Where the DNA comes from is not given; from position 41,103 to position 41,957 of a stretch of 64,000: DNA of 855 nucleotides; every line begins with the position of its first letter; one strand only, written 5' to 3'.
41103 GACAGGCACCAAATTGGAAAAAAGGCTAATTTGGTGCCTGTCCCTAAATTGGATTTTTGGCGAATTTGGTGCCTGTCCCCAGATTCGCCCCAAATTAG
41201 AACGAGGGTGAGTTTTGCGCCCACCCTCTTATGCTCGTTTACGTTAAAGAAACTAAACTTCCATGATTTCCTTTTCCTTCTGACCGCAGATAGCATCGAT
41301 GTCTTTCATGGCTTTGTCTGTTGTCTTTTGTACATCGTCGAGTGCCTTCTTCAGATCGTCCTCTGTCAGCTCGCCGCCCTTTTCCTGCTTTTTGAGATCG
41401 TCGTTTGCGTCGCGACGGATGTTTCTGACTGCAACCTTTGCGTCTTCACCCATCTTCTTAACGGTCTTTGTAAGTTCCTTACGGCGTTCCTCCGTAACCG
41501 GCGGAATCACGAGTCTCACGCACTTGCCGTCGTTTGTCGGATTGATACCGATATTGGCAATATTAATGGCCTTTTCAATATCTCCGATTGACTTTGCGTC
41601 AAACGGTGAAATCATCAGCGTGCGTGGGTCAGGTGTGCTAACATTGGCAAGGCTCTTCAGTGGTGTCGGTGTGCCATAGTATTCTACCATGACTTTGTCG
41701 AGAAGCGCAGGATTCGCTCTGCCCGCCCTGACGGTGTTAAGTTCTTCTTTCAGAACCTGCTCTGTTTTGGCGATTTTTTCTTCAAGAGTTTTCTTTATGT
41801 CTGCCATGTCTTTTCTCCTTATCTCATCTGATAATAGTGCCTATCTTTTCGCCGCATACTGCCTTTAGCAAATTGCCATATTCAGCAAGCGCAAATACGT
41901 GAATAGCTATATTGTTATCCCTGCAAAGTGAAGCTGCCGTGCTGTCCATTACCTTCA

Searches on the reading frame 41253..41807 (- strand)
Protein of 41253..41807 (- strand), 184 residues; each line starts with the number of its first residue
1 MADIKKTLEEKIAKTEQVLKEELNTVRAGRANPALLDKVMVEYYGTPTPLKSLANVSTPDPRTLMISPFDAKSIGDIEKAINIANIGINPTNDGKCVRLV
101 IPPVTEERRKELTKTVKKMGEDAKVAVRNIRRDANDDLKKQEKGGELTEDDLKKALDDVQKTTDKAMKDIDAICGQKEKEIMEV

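Call 72: find_homologous_proteins(query=window:41253-41807:-, max_evalue=1e-40)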
Query window:41253-41807:- (184 aa): 7816 proteins with E <= 1e-40 among 8000 candidates; the best 120 are listed.
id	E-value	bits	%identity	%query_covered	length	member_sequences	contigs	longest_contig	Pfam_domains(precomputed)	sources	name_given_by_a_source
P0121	3.5e-110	383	100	100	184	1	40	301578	PF01765.25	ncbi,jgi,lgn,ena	jgi:ribosome recycling factor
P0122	4.6e-110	383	99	100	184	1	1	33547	PF01765.25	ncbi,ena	-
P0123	9.2e-109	379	99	100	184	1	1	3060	PF01765.25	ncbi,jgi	jgi:ribosome recycling factor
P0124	4.9e-104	363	93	100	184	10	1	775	PF01765.25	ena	-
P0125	6.4e-103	360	93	100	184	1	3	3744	PF01765.25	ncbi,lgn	-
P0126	1.4e-101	355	94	97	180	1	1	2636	PF01765.25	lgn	-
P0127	3.6e-94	331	83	99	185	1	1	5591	PF01765.25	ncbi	-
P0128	4.7e-93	327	83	99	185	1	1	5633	PF01765.25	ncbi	-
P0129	5.2e-93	327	83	99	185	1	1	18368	PF01765.25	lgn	-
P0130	6.1e-93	327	83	99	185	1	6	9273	PF01765.25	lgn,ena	-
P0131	1.3e-92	326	83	99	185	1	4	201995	PF01765.25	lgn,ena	-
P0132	3.8e-92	325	83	99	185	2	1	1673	PF01765.25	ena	-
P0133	5.3e-91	321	83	100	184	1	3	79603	PF01765.25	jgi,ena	-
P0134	1.7e-90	319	82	99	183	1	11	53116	PF01765.25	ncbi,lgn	-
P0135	2.2e-90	319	82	99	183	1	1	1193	PF01765.25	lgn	-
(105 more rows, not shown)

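Call 73: find_encoding_contigs(protein=P0125, flank=10000, max_places=3)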
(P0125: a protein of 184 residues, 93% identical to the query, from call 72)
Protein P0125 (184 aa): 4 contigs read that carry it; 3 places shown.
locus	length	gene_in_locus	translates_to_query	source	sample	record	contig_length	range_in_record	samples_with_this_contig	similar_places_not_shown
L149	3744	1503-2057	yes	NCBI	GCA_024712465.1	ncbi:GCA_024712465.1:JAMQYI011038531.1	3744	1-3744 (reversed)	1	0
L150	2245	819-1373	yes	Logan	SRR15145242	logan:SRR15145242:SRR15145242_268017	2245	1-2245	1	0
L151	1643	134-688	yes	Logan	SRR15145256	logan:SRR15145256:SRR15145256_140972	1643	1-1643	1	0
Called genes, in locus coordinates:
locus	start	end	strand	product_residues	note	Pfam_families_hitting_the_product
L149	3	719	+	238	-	?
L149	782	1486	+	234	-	PF00696:AA_kinase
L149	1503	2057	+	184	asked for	PF01765:RRF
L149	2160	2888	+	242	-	PF01255:Prenyltransf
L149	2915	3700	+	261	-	PF01148:CTP_transf_1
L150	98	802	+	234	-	PF00696:AA_kinase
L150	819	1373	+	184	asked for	PF01765:RRF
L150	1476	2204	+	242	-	PF01255:Prenyltransf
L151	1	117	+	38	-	?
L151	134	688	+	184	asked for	PF01765:RRF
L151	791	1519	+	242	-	PF01255:Prenyltransf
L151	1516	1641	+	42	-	?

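Call 74: find_encoding_contigs(protein=P0126, flank=10000, max_places=2)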
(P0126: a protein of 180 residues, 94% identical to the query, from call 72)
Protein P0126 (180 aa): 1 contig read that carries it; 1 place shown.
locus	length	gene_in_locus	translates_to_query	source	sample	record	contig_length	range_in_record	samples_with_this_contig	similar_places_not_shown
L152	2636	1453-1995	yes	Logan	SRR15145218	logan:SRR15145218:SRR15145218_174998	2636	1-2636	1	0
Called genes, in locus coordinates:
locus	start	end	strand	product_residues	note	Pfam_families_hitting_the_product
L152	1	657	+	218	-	?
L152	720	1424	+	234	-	PF00696:AA_kinase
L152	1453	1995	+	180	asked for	PF01765:RRF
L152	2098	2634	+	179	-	?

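Call 75: find_encoding_contigs(protein=P0131, flank=10000, max_places=1)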
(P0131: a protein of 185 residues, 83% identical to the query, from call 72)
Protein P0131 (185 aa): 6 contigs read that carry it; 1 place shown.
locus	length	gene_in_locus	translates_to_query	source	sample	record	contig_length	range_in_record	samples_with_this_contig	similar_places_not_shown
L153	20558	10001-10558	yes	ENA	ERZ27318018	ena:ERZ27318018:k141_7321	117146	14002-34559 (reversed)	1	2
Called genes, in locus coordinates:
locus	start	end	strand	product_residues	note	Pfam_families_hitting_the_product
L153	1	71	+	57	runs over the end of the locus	-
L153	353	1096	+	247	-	PF00318:Ribosomal_S2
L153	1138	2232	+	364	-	PF25025:EF-Ts_N (weak), PF00889:EF_TS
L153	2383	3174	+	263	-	PF14478:DUF4430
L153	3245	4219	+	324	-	-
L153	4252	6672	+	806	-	PF00112:Peptidase_C1 (weak), PF18560:Lectin_like, PF00395:SLH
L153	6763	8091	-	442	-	PF00089:Trypsin, PF13365:Trypsin_2, PF00595:PDZ, PF13180:PDZ_2, PF17820:PDZ_6 (weak)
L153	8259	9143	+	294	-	PF13534:Fer4_17 (faint), PF12838:Fer4_7 (faint), PF00037:Fer4 (faint), PF12837:Fer4_6 (faint)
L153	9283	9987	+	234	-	PF00696:AA_kinase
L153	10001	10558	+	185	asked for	PF01765:RRF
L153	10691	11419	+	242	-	PF01255:Prenyltransf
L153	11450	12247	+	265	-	PF01148:CTP_transf_1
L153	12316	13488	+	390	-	PF02670:DXP_reductoisom, PF08436:DXP_redisom_C, PF13288:DXPR_C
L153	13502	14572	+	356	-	PF02163:Peptidase_M50, PF13180:PDZ_2, PF00595:PDZ (weak), PF17820:PDZ_6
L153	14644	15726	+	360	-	PF04551:GcpE, PF26540:GcpE_C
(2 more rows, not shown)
